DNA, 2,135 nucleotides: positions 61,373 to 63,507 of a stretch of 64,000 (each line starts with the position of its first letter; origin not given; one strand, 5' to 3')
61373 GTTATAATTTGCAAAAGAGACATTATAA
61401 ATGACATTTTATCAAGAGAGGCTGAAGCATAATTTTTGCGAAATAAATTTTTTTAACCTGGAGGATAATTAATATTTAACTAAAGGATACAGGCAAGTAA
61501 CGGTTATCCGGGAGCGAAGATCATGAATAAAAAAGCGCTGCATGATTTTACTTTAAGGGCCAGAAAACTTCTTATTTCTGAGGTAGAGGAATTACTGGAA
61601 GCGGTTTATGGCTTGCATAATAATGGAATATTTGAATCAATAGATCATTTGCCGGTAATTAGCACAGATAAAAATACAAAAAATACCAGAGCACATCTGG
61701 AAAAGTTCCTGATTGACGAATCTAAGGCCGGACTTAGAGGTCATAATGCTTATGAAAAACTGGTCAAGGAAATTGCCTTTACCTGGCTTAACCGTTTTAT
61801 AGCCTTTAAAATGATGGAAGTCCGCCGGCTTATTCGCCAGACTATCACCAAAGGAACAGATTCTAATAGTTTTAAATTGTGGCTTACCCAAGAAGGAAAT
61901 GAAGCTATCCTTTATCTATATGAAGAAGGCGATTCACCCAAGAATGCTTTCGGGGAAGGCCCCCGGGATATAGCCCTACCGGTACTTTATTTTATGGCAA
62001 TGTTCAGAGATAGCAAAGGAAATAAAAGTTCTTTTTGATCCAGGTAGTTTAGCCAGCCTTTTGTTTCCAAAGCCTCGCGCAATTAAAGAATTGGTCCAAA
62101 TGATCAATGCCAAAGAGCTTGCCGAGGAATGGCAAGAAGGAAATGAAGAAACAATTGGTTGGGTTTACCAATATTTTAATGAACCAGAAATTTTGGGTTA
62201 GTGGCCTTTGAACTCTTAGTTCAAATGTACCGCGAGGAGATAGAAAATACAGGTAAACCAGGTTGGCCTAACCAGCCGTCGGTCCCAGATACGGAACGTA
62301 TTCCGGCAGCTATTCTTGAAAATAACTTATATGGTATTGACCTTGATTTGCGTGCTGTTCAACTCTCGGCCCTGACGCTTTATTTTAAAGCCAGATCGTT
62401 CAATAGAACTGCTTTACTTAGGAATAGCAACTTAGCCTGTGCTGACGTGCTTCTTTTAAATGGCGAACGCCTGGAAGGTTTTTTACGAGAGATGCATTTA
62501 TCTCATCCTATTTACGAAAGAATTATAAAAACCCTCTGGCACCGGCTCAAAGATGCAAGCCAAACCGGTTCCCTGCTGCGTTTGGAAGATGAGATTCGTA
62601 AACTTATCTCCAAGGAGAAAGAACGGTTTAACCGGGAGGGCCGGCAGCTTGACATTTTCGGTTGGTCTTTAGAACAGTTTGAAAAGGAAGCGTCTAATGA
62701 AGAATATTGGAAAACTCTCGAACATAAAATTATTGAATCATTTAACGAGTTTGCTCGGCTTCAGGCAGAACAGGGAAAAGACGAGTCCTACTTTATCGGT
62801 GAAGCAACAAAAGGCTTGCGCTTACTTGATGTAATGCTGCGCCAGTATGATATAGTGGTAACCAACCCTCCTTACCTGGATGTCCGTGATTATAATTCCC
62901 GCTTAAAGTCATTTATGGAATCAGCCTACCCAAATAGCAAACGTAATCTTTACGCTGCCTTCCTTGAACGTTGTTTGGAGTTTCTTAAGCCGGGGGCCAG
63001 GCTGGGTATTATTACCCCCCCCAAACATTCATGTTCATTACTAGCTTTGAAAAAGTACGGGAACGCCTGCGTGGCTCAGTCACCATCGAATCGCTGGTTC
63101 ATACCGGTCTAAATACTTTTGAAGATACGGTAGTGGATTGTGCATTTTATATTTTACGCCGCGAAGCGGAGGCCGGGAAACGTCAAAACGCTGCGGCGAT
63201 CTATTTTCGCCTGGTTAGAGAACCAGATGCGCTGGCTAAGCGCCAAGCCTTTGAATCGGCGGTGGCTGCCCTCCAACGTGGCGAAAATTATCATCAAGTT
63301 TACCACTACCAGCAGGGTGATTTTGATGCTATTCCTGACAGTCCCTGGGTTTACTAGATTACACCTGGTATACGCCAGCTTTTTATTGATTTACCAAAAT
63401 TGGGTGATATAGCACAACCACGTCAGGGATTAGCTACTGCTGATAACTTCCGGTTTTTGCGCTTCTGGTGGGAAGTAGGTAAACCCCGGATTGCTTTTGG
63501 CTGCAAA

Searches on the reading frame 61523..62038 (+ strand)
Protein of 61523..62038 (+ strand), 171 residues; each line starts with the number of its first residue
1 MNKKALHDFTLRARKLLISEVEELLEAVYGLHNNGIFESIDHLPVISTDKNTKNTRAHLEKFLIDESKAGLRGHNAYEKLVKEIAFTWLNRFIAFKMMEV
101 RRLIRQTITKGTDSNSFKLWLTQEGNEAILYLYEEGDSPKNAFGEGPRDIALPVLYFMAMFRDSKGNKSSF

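Call 29: search_protein_families(library=padloc, proteins=[window:61523-62038:+], max_evalue=0.1)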
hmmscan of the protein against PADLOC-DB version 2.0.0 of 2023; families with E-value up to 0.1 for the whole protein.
window:61523-62038:+ (171 aa): 12 families
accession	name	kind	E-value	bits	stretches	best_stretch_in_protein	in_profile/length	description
PDLC02527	PglX|PglXI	-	3.5e-18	62.8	1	3-121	8-132/1332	PglX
PDLC02521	PglX|PglXI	-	2.7e-12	43.5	1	1-107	1-106/1174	PglX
PDLC02526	PglX|PglXI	-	3e-11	40.5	1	3-120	6-120/640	PglX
PDLC02525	PglX|PglXI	-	1.7e-10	38.2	1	1-117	1-98/607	PglX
PDLC03600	REase_MTase_IIG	-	1.8e-09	34.1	1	1-107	1-102/1205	Type IIG restriction enzyme-methyltransferase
PDLC02641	DrmMI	-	3.5e-08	29.8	1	1-104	1-99/1161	DrmMI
PDLC02537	PglX|PglXI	-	1.2e-06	26.2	1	74-124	64-118/300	PglX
PDLC02519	PglX|PglXI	-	5.2e-06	22.4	1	47-123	37-117/1241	PglX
PDLC02515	PglX|PglXI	-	1.2e-05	23.6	1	74-104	73-103/144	PglX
PDLC02518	PglX|PglXI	-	0.00034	16.4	1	21-112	36-116/1412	PglX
PDLC02520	PglX|PglXI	-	0.00098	16.7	1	70-109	73-112/288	PglX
PDLC02522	PglX|PglXI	-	0.02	10.6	1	77-103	55-81/1218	PglX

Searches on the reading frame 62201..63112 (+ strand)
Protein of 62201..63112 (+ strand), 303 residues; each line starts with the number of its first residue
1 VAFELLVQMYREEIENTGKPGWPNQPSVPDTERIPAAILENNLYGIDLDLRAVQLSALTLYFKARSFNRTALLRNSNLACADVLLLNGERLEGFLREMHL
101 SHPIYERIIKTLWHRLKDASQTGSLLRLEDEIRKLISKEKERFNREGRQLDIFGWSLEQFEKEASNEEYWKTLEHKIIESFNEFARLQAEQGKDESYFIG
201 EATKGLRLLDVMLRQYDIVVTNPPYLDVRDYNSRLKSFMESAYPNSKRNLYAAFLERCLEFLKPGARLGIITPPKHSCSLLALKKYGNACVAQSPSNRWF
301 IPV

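Call 29: search_protein_families(library=padloc, proteins=[window:62201-63112:+], max_evalue=0.1)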
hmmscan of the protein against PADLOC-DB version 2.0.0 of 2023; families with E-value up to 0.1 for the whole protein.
window:62201-63112:+ (303 aa): 52 families (the best 25 are shown)
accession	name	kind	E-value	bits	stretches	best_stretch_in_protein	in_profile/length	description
PDLC02527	PglX|PglXI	-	1.1e-34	117.5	1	32-272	359-610/1332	PglX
PDLC02521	PglX|PglXI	-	2.2e-34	116.7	1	2-274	325-540/1174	PglX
PDLC02525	PglX|PglXI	-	7.3e-32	108.8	2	190-272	426-512/607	PglX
PDLC02519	PglX|PglXI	-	1.8e-29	100.1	1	2-273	289-543/1241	PglX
PDLC02523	PglX|PglXI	-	3e-29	99.5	1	1-272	347-616/1428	PglX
PDLC03600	REase_MTase_IIG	-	8.4e-28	94.8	1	33-273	335-554/1205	Type IIG restriction enzyme-methyltransferase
PDLC02538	PglX|PglXI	-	2.2e-27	94.3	1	2-255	74-308/309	PglX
PDLC02518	PglX|PglXI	-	1.3e-22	77.4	1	30-273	340-569/1412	PglX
PDLC02526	PglX|PglXI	-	7.8e-21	72.2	1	34-273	341-590/640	PglX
PDLC02528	PglX|PglXI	-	4.9e-20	68.9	2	187-274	443-531/1125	PglX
PDLC02524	PglX|PglXI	-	6.9e-20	69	2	204-272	286-354/722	PglX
PDLC02641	DrmMI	-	1.2e-16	57.8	2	212-263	476-527/1161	DrmMI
PDLC02522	PglX|PglXI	-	1.8e-15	53.8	2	206-273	594-661/1218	PglX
PDLC02517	PglX|PglXI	-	8.7e-12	42.3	1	211-272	10-71/707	PglX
PDLC03604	REase_MTase_IIG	-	2.1e-08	30.7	2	214-275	533-601/1011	Type IIG restriction enzyme-methyltransferase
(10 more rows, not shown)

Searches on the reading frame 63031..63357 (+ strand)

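Call 29: search_protein_families(library=padloc, proteins=[window:63031-63357:+], max_evalue=0.1)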
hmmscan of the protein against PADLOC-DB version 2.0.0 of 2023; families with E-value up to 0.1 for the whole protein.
window:63031-63357:+ (108 aa): 10 families
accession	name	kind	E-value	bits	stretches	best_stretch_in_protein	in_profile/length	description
PDLC02521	PglX|PglXI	-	8.7e-12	41.8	1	1-108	543-642/1174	PglX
PDLC03600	REase_MTase_IIG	-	3.7e-09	33.1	1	1-108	558-656/1205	Type IIG restriction enzyme-methyltransferase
PDLC02524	PglX|PglXI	-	4.5e-06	23.4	1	1-108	359-452/722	PglX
PDLC02539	PglX|PglXI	-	1.7e-05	21.4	1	1-108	22-130/706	PglX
PDLC02530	PglX|PglXI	-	2.8e-05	21.7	1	1-98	39-127/264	PglX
PDLC02641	DrmMI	-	4.5e-05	19.5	1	1-90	541-629/1161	DrmMI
PDLC02525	PglX|PglXI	-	0.00018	18.3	1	1-72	517-587/607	PglX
PDLC02519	PglX|PglXI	-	0.0003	16.5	1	1-71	547-617/1241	PglX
PDLC02523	PglX|PglXI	-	0.0015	14.3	1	1-108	621-724/1428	PglX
PDLC02522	PglX|PglXI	-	0.0017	14.1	1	1-106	665-762/1218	PglX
